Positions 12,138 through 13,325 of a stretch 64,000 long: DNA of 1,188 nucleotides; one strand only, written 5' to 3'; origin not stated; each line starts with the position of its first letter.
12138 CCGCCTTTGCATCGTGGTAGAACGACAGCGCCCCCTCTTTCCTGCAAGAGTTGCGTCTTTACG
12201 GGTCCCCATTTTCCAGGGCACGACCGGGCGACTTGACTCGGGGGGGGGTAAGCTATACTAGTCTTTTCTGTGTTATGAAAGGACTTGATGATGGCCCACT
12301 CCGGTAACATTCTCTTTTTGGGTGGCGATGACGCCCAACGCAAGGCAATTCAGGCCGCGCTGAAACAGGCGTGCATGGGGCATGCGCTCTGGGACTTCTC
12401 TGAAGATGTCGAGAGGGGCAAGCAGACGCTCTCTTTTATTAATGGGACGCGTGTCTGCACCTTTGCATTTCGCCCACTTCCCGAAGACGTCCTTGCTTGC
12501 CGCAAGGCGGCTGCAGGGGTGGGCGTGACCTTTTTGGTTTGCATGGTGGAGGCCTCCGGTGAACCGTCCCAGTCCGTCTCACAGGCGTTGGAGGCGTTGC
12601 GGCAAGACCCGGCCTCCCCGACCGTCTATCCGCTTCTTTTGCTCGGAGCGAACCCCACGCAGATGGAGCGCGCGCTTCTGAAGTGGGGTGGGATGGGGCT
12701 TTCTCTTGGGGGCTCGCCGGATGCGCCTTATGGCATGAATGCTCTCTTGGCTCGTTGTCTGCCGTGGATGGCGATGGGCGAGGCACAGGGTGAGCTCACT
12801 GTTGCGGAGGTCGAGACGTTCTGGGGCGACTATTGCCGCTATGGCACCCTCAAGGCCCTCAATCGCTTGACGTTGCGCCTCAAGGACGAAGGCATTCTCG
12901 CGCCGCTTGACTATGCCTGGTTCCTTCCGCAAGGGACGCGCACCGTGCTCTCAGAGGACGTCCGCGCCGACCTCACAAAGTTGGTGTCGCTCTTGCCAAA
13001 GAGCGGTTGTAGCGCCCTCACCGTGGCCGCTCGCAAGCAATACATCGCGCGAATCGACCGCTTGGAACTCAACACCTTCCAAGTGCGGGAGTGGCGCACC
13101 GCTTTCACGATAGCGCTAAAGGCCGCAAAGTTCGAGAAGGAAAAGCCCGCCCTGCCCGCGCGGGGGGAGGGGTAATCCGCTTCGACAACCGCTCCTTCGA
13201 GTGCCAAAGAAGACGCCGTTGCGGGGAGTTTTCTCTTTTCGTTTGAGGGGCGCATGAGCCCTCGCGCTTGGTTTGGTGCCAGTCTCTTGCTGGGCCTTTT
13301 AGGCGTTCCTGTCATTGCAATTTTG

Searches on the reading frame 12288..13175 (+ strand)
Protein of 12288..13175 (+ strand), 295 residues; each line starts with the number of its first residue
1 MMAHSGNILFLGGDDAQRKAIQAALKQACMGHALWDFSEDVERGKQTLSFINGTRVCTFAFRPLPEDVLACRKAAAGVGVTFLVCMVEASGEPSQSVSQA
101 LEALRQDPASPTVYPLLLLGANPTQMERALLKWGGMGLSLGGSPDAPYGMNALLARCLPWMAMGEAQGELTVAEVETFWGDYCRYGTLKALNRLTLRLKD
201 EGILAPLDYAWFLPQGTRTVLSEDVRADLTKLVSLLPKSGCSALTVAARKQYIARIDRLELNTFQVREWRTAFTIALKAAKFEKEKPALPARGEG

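Call 11: search_protein_families(library=pfam, proteins=[window:12288-13175:+], max_evalue=0.01)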
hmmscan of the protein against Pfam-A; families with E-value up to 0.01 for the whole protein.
window:12288-13175:+ (295 aa): 0 families

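Call 25: find_encoding_contigs(protein=window:12288-13175:+, flank=1500, max_places=10)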
Protein window:12288-13175:+ (295 aa): no gene with exactly this product is on record in the collection.

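Call 40: find_encoding_contigs(protein=window:12291-13175:+, flank=1200, max_places=10)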
Protein window:12291-13175:+ (294 aa): 22 contigs read that carry it; 5 places shown.
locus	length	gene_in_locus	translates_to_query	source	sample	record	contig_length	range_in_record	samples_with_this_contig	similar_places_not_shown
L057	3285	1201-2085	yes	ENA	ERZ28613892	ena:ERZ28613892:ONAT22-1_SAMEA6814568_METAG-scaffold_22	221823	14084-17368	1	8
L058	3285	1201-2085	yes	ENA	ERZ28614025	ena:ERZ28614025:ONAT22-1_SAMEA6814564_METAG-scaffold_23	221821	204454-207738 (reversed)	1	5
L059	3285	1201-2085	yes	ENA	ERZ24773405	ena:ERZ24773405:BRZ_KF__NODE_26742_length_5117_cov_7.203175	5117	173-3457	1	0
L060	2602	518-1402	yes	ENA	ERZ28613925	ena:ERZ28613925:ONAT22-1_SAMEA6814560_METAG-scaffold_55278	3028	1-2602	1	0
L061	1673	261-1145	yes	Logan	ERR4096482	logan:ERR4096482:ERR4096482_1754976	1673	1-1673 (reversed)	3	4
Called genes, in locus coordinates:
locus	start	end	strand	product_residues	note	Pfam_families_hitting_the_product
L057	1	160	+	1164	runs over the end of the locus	PF02463:SMC_N, PF13175:AAA_15, PF13304:AAA_21 (faint), PF13476:AAA_23, PF06470:SMC_hinge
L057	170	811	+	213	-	-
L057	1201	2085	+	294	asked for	-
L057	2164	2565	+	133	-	PF05656:DUF805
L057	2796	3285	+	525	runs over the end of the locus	PF09820:AAA-ATPase_like, PF08011:PDDEXK_9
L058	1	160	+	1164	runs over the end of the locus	PF02463:SMC_N, PF13175:AAA_15, PF13304:AAA_21 (faint), PF13476:AAA_23, PF06470:SMC_hinge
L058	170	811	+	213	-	-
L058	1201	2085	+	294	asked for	-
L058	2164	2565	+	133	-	PF05656:DUF805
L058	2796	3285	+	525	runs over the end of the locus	PF09820:AAA-ATPase_like, PF08011:PDDEXK_9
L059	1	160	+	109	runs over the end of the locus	?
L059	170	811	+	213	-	-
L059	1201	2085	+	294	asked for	-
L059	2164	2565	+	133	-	PF05656:DUF805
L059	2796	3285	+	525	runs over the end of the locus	PF09820:AAA-ATPase_like, PF08011:PDDEXK_9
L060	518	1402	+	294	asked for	-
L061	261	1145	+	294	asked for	-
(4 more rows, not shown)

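Call 65: search_protein_families(library=ncbifam, proteins=[window:12291-13175:+], max_evalue=0.01)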
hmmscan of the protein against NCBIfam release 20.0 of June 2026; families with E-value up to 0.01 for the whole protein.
window:12291-13175:+ (294 aa): 0 families
